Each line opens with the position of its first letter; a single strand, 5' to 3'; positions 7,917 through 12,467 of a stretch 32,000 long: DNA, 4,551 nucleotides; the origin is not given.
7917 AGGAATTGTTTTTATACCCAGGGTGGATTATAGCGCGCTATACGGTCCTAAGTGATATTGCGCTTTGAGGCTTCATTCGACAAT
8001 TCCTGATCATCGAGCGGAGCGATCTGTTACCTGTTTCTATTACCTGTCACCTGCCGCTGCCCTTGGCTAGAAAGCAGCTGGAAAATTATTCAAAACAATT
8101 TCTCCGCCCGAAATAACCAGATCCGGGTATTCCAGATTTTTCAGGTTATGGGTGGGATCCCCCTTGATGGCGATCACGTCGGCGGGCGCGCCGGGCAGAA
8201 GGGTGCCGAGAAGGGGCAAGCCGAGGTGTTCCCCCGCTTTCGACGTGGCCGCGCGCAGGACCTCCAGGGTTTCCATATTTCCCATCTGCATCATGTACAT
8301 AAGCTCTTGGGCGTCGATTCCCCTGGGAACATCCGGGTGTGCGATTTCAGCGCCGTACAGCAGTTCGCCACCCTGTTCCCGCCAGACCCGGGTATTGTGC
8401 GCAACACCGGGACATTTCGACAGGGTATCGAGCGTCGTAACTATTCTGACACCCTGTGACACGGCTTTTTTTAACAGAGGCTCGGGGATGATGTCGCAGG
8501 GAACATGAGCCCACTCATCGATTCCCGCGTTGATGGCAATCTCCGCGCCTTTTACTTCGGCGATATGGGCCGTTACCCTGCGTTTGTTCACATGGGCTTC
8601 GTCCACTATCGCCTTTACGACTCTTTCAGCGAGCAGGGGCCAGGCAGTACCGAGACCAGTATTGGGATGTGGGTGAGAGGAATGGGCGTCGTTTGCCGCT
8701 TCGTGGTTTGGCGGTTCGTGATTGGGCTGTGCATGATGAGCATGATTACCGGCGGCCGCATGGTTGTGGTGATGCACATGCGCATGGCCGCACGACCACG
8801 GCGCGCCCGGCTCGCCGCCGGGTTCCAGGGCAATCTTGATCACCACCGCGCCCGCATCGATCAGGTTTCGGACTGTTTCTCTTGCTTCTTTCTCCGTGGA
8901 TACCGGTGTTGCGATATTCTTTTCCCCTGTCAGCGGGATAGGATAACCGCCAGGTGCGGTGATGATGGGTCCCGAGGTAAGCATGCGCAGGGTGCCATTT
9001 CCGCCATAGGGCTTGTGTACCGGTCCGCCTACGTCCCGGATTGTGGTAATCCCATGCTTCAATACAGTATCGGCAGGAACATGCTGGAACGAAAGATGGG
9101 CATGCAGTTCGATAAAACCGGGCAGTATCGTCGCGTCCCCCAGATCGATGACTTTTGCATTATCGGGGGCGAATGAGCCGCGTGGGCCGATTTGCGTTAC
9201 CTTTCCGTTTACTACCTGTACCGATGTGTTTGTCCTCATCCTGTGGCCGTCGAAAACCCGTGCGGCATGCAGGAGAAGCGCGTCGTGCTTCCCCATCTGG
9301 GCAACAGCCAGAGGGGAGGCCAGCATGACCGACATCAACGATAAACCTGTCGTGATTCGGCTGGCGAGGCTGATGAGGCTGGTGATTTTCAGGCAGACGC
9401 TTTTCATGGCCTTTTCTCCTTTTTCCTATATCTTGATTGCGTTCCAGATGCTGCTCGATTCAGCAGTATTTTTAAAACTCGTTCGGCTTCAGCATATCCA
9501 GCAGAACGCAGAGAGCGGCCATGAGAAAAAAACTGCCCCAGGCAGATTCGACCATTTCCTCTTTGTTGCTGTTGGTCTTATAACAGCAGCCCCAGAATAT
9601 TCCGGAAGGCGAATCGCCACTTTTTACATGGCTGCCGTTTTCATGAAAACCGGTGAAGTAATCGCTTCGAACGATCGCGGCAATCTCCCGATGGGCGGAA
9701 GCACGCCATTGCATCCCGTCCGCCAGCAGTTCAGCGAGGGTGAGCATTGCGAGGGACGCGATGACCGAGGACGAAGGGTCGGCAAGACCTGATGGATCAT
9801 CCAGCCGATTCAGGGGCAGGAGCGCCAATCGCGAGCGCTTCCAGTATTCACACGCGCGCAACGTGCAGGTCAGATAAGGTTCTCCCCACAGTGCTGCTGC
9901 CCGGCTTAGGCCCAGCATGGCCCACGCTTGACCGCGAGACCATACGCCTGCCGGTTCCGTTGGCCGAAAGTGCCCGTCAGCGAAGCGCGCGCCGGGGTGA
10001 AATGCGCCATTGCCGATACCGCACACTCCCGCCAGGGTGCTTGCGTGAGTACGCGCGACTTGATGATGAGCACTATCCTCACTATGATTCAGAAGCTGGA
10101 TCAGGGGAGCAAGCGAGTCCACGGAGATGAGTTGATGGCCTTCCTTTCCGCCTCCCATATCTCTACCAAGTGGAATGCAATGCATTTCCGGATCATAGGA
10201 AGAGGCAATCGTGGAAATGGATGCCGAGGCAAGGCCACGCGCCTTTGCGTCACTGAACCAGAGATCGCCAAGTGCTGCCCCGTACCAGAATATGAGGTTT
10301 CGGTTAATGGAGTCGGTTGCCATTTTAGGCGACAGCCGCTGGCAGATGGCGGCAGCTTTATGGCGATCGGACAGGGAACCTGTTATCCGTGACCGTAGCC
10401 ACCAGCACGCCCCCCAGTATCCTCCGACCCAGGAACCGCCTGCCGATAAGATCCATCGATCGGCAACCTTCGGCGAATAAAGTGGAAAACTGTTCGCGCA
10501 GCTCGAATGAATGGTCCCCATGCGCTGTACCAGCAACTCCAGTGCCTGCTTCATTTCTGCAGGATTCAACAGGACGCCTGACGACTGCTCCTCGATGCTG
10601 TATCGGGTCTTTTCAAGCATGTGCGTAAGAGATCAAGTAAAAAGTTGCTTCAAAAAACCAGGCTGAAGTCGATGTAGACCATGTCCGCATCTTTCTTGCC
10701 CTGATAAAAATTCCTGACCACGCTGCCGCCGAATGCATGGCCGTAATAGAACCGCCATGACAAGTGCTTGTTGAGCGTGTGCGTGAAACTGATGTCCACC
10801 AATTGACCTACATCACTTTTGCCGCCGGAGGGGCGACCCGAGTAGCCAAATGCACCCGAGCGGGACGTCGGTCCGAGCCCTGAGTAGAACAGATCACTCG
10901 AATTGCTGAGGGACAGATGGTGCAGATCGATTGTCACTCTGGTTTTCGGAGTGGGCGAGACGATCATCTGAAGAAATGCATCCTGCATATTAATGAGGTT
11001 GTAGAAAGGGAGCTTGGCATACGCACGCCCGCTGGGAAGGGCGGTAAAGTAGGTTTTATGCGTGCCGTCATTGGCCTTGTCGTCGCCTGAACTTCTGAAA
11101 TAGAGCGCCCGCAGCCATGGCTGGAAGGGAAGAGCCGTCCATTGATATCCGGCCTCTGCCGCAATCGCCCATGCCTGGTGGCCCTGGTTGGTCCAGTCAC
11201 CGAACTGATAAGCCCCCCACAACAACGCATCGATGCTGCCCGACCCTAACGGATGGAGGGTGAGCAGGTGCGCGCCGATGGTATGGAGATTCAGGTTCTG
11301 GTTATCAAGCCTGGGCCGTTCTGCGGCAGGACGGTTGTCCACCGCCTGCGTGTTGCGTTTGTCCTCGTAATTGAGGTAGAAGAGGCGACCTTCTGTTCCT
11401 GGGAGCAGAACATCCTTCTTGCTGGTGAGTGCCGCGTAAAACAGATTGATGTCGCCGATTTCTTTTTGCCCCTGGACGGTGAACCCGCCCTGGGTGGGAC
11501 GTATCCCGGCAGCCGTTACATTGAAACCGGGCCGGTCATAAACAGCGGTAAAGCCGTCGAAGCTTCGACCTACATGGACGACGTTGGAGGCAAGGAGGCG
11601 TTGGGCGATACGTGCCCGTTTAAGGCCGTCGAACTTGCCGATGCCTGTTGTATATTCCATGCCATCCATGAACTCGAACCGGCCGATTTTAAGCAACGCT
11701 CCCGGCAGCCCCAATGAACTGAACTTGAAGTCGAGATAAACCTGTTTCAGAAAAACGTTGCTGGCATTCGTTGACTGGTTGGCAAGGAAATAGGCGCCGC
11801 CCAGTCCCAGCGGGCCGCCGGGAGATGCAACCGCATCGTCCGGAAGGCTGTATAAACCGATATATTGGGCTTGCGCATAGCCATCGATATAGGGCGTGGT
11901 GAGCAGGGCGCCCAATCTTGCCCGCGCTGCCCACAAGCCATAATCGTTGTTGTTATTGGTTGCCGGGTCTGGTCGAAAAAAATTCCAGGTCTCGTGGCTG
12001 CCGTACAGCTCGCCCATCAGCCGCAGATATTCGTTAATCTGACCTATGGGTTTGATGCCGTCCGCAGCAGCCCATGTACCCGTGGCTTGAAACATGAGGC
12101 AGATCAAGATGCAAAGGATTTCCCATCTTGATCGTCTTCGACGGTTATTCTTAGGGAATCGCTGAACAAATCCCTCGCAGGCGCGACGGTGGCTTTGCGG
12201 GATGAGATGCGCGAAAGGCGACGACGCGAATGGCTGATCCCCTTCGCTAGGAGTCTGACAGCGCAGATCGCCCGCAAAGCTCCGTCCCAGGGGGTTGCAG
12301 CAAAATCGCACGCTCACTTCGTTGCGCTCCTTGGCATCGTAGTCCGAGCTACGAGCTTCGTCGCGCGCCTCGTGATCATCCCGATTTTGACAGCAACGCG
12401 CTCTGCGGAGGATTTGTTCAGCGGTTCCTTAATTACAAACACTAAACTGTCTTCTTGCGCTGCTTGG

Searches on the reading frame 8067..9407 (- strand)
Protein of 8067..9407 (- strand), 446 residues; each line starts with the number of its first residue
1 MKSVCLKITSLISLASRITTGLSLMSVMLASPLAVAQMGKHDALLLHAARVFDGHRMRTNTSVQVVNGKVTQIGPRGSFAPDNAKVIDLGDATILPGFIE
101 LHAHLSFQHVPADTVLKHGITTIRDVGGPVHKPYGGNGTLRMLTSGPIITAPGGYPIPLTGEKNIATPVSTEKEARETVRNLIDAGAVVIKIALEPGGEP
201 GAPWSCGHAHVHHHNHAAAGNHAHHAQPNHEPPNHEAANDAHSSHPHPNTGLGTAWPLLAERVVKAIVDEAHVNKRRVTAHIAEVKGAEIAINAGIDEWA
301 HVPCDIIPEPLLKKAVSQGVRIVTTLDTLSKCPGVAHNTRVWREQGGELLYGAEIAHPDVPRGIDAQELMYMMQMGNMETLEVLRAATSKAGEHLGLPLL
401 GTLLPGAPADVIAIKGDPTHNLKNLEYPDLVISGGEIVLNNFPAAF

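Call 8: search_protein_families(library=pfam, proteins=[window:8067-9407:-])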
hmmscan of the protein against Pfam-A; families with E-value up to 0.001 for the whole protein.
window:8067-9407:- (446 aa): 2 families
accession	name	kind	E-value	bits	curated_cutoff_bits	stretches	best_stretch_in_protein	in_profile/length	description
PF01979.26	Amidohydro_1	-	1.8e-14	54.2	25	1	93-438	1-345/345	Amidohydrolase family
PF07969.17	Amidohydro_3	-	3.9e-06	27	29.7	0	85-114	1-29/472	Amidohydrolase family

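Call 55: search_protein_families(library=ncbifam, proteins=[window:8067-9407:-], max_evalue=0.01)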
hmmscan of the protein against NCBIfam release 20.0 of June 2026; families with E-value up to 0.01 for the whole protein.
window:8067-9407:- (446 aa): 35 families (the best 25 are shown)
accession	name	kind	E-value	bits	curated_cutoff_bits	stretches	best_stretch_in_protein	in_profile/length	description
NF051886.1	XaaProDiPepCaul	equivalog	2e-32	112.7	500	3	346-438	307-397/398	Xaa-Pro dipeptidase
NF006689.0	PRK09237.1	equivalog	2.8e-12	45.9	371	1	44-129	5-95/383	amidohydrolase/deacetylase family metallohydrolase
NF004801.0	PRK06151.1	subfamily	2e-08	33.5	416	1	53-109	17-71/491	chlorohydrolase family protein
TIGR01224.1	hutI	equivalog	2.8e-08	33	298.15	1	60-108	3-52/377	imidazolonepropionase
NF006681.0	PRK09229.1-2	equivalog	5.7e-07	28.6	362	0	362-417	334-389/451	formimidoylglutamate deiminase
NF006056.0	PRK08204.1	subfamily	8.1e-07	28.2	391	1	61-133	25-98/449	hypothetical protein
NF004636.0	PRK05985.1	subfamily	8.2e-07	28.2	408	1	48-106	9-62/398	amidohydrolase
TIGR01178.1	ade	equivalog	9.7e-07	27.6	472.5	1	61-123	20-81/552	adenine deaminase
NF005759.0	PRK07583.1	equivalog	9.9e-07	27.8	403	1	59-110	39-89/438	cytosine deaminase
TIGR03178.1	allantoinase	equivalog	3.2e-06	26.2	357.85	1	47-106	5-61/441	allantoinase AllB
NF011989.0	PRK15446.2-5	equivalog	4e-06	25.8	565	1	44-103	4-61/385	alpha-D-ribose 1-methylphosphonate 5-triphosphate diphosphatase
NF009060.0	PRK12394.1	equivalog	4.4e-06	25.7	442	1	45-127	6-92/381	metallo-dependent hydrolase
NF006836.0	PRK09357.1-1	equivalog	2e-05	23.5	538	1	44-105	4-61/432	dihydroorotase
NF006558.0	PRK09059.1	equivalog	2.4e-05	23.1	645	0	42-105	3-69/430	dihydroorotase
NF005557.0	PRK07228.1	equivalog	2.8e-05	23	522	0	52-106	13-66/445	5'-deoxyadenosine deaminase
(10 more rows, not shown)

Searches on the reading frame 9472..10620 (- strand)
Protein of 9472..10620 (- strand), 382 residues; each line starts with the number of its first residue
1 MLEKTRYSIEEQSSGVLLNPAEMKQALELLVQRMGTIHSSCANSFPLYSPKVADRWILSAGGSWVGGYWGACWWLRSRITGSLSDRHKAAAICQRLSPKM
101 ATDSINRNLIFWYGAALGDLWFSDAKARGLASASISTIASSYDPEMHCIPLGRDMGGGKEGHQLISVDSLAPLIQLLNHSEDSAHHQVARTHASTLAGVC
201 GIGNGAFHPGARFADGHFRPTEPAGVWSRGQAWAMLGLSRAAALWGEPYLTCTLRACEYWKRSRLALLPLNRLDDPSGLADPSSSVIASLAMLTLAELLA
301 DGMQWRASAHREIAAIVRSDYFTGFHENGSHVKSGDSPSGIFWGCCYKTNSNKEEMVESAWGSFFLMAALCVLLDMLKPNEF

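Call 8: search_protein_families(library=pfam, proteins=[window:9472-10620:-])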
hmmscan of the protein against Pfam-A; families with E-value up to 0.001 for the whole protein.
window:9472-10620:- (382 aa): 0 families

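Call 32: search_solved_structures(query=window:9472-10620:-, max_evalue=1)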
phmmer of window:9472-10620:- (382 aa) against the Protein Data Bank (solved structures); distinct sequences matched with E-value up to 1: 12.
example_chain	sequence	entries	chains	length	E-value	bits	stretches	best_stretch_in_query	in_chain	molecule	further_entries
2ahf_A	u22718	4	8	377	6.5e-08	35.2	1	45-347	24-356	unsaturated glucuronyl hydrolase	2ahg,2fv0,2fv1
1vd5_A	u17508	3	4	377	2.6e-07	33.2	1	45-347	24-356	unsaturated glucuronyl hydrolase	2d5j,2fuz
3vxd_A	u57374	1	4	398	0.0042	19.4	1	56-239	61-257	Putative uncharacterized protein gbs1889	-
3wux_A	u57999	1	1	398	0.0042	19.4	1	56-239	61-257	Unsaturated chondroitin disaccharide hydrolase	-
2zzr_A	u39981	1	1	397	0.02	17.1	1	56-239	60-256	Unsaturated glucuronyl hydrolase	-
3anj_A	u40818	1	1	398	0.02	17.1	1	56-239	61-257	Putative uncharacterized protein gbs1889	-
4rzp_A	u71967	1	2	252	0.04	16.2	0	161-198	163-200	Engineered Protein OR366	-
3ani_A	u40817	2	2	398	0.055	15.7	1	56-239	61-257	Putative uncharacterized protein gbs1889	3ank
5mfb_A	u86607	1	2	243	0.062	15.5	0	155-198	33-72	YIII(Dq)4CqI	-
4d4e_A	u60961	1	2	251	0.072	15.3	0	155-197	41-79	ARMADILLO REPEAT PROTEIN ARM00016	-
5mfi_A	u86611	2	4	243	0.5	12.5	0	155-185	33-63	YIII(Dq.V2)4CqI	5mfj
4d49_A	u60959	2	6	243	0.6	12.3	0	155-184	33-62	ARMADILLO REPEAT PROTEIN ARM00027 | YIII(Dq.V1)4CPAF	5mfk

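Call 33: find_homologous_proteins(query=window:9472-10620:-)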
Query window:9472-10620:- (382 aa): 155 proteins with E <= 0.001 among 8000 candidates; the best 120 are listed.
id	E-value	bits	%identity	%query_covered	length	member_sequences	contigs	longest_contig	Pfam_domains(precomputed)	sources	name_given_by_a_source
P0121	9.6e-248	840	95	100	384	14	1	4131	-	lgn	-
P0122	1.6e-218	743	83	100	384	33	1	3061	-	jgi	jgi:unsaturated chondroitin disaccharide hydrolase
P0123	2.6e-209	713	81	100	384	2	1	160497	-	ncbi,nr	ncbi:MAG: glucuronyl hydrolase [Nitrosospira multiformis]|nr:glucuronyl hydrolase [Nitrosospira mult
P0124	8.0e-165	567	68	94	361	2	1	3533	-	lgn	-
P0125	3.2e-163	561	66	99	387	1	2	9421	-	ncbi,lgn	-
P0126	4.2e-160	551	63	100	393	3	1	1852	-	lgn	-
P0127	2.4e-158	545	61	100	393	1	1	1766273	-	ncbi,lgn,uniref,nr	ncbi:glucuronyl hydrolase [Nitrosovibrio sp. Nv4]|uniref:glucuronyl hydrolase n=1 Tax=Nitrosovibrio 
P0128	6.2e-158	544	65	95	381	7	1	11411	-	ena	-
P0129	8.2e-155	534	61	99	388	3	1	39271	-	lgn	-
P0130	1.3e-154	533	63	99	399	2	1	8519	-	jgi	jgi:unsaturated chondroitin disaccharide hydrolase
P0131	2.0e-154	532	62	99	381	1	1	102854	-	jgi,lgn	jgi:unsaturated chondroitin disaccharide hydrolase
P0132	8.8e-154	530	62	99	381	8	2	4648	-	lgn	-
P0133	8.0e-153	527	62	99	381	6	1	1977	-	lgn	-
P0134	2.0e-152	526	60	100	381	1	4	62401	-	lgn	-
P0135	1.6e-150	520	61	96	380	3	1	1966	-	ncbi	-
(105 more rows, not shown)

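Call 34: search_protein_families(library=pfam, proteins=[window:9472-10620:-], max_evalue=10)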
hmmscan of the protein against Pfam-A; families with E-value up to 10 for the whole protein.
window:9472-10620:- (382 aa): 1 family
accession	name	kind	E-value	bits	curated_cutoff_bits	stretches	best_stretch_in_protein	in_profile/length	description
PF16206.10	Mon2_C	-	0.32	9.5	27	1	176-204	170-198/819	C-terminal region of Mon2 protein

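Call 55: search_protein_families(library=ncbifam, proteins=[window:9472-10620:-], max_evalue=0.01)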
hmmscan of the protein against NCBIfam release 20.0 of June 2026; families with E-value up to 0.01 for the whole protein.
window:9472-10620:- (382 aa): 0 families

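Call 67: predict_structure(alignment_id=A1)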
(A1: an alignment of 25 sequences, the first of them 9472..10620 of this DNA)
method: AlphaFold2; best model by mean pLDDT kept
length: 382 residues; sequences in the alignment: 25
mean_pLDDT: 90.3   pTM: 0.90
mean pLDDT of the five models: 90.3, 89.5, 89.5, 87.3, 78.2
residues with pLDDT >= 90: 305; 70-90: 46; 50-70: 9; < 50: 22
segments of 3 or more residues with pLDDT < 50: 1-13, 327-335
pLDDT, mean of each block of 10 residues (from residue 1): 37 70 95 91 89 82 90 96 96 95 95 96 97 97 97 92 96 97 97 98 96 96 95 98 98 98 92 91 97 97 96 94 63 55 87 88 97 93 83
secondary structure, 60 per line:
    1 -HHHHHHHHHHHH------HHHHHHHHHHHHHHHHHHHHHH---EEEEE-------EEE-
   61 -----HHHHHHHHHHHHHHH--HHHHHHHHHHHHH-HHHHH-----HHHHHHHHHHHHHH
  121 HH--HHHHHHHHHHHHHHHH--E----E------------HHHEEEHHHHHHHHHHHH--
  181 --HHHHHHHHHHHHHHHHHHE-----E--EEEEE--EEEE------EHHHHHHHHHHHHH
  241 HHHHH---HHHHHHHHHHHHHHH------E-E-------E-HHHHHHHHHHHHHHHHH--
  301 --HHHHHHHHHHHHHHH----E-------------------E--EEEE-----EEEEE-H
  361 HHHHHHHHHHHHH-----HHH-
elements in order: H2-13 H20-41 E45-49 E57-59 H66-80 H83-95 H97-101 H107-122 H125-140 E164-166 H167-178 H183-200 E210-214 E217-220 H228-245 H249-263 H282-298 H303-317 E345-348 E354-358 H360-373

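Call 71: fold_search(model_id=the predicted structure, library=pdb)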
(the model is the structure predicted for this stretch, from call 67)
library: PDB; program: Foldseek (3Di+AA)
matches with E <= 10: 739; with E <= 0.001: 74
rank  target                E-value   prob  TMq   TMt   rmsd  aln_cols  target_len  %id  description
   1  2fv0_A                4.0e-16  1.00  0.82  0.84   3.1       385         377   18  UGL_D88N/dGlcA-Glc-Rha-Glc (released 2006-05-30)
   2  1vd5                  5.8e-16  1.00  0.80  0.81   3.3       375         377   18  Crystal Structure of Unsaturated Glucuronyl Hydrolase, Responsible for the Degradation of Glycosaminoglycan, from Bacill (released 2004-07-13)
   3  2zzr                  4.8e-15  1.00  0.82  0.79   3.5       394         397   16  Crystal structure of unsaturated glucuronyl hydrolase from Streptcoccus agalactiae (released 2009-04-14)
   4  3wiw                  7.7e-13  1.00  0.80  0.82   3.7       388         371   13  Crystal structure of unsaturated glucuronyl hydrolase specific for heparin (released 2014-01-08)
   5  3vxd_B                1.6e-11  1.00  0.75  0.80   3.2       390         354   14  Crystal structure of unsaturated glucuronyl hydrolase mutant D115N from Streptcoccus agalactiae (released 2012-10-03)
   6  3vxd_C                3.6e-11  1.00  0.75  0.79   3.5       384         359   15  Crystal structure of unsaturated glucuronyl hydrolase mutant D115N from Streptcoccus agalactiae (released 2012-10-03)
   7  3vxd_A                5.1e-11  1.00  0.75  0.80   3.6       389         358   15  Crystal structure of unsaturated glucuronyl hydrolase mutant D115N from Streptcoccus agalactiae (released 2012-10-03)
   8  3anj                  1.1e-10  1.00  0.72  0.73   4.7       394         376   15  Crystal structure of unsaturated glucuronyl hydrolase from Streptcoccus agalactiae (released 2010-10-06)
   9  3ani                  3.0e-10  1.00  0.73  0.73   4.6       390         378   15  Crystal structure of unsaturated glucuronyl hydrolase mutant D175N from Streptcoccus agalactiae (released 2010-10-06)
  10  3ank_A                3.0e-10  1.00  0.73  0.74   4.4       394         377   15  Crystal structure of unsaturated glucuronyl hydrolase mutant D175N from Streptcoccus agalactiae complexed with dGlcA-G (released 2010-10-06)
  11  3vxd_D                6.4e-10  1.00  0.69  0.75   3.8       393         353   15  Crystal structure of unsaturated glucuronyl hydrolase mutant D115N from Streptcoccus agalactiae (released 2012-10-03)
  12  3wux                  8.1e-10  1.00  0.70  0.71   4.7       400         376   15  Crystal structure of unsaturated glucuronyl hydrolase mutant D115N/K370S from Streptococcus agalactiae (released 2014-05-28)
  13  3pmm                  1.1e-08  1.00  0.68  0.68   5.7       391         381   15  The crystal structure of a possible member of GH105 family from Klebsiella pneumoniae subsp. pneumoniae MGH 78578 (released 2010-12-29)
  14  3qwt_A                1.8e-08  1.00  0.65  0.66   5.9       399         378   16  The crystal structure of a possible member of GH105 family from Salmonella enterica subsp. enterica serovar Paratyphi  (released 2011-06-15)
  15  4xuv_A                4.4e-08  1.00  0.66  0.75   4.0       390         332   14  Crystal structure of a glycoside hydrolase family 105 (GH105) enzyme from Thielavia terrestris (released 2015-02-11)
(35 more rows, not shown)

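Call 72: search_solved_structures(query=A1, max_evalue=0.001, show_alignments=1)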
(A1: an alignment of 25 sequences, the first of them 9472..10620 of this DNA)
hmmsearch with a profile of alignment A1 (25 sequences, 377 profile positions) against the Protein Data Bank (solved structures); distinct sequences matched with E-value up to 0.001: 8.
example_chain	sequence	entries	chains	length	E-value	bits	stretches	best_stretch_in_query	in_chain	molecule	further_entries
2ahf_A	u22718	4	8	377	2.3e-18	69.5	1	37-368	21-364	unsaturated glucuronyl hydrolase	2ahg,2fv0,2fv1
1vd5_A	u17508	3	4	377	5e-18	68.4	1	37-368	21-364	unsaturated glucuronyl hydrolase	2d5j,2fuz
3vxd_A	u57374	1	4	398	1.6e-13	53.6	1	8-310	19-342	Putative uncharacterized protein gbs1889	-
3wux_A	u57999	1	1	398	1.6e-13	53.6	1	8-310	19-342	Unsaturated chondroitin disaccharide hydrolase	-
3anj_A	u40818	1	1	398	6.4e-13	51.6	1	8-310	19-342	Putative uncharacterized protein gbs1889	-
2zzr_A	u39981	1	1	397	6.4e-13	51.6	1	8-310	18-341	Unsaturated glucuronyl hydrolase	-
3ani_A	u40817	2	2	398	4.2e-12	48.9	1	8-310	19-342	Putative uncharacterized protein gbs1889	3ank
3wiw_A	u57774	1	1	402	7.8e-09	38.2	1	58-323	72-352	Glycosyl hydrolase family 88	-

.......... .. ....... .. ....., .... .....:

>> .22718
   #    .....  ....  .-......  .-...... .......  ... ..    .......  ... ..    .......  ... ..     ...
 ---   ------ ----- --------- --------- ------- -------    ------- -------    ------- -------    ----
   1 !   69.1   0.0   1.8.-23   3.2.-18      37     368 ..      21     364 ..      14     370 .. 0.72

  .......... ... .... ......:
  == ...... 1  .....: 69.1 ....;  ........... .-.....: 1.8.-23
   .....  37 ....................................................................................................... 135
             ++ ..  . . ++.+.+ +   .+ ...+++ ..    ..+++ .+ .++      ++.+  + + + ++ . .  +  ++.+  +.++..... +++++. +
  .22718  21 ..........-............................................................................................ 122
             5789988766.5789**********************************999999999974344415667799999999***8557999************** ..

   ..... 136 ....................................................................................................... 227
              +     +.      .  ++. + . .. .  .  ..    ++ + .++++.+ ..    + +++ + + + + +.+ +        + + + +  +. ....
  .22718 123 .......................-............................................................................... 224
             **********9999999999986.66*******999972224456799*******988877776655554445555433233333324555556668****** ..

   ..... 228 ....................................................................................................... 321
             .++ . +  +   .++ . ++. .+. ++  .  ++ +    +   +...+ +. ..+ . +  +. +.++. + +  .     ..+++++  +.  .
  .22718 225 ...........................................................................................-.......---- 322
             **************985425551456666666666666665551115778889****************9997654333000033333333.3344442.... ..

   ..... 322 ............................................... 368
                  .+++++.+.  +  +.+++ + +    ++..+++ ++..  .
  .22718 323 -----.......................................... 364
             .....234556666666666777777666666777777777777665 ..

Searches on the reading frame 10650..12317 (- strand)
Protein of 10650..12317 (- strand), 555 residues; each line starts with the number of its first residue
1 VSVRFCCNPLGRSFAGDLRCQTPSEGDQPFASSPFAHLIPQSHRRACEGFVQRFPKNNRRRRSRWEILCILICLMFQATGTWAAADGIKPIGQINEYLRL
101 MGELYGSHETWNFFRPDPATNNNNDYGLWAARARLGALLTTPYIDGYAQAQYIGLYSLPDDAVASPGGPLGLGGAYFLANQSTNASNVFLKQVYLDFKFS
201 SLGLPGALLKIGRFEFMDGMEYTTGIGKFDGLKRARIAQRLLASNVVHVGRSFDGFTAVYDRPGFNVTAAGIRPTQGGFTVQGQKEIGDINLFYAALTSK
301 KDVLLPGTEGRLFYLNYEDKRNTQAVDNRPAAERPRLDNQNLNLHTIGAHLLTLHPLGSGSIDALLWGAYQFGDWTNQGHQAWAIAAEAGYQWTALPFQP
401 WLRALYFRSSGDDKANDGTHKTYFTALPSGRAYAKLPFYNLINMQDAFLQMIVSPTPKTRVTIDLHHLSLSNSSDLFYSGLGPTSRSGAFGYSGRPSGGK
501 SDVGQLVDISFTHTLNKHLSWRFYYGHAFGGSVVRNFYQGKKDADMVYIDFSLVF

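Call 8: search_protein_families(library=pfam, proteins=[window:10650-12317:-])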
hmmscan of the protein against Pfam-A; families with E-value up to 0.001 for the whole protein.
window:10650-12317:- (555 aa): 1 family
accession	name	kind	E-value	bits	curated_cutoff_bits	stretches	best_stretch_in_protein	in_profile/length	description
PF13372.12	Alginate_exp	-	9.1e-27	94.3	25.2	1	180-536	68-383/395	Alginate export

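Call 55: search_protein_families(library=ncbifam, proteins=[window:10650-12317:-], max_evalue=0.01)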
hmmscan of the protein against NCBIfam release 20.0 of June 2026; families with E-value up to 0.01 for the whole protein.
window:10650-12317:- (555 aa): 0 families
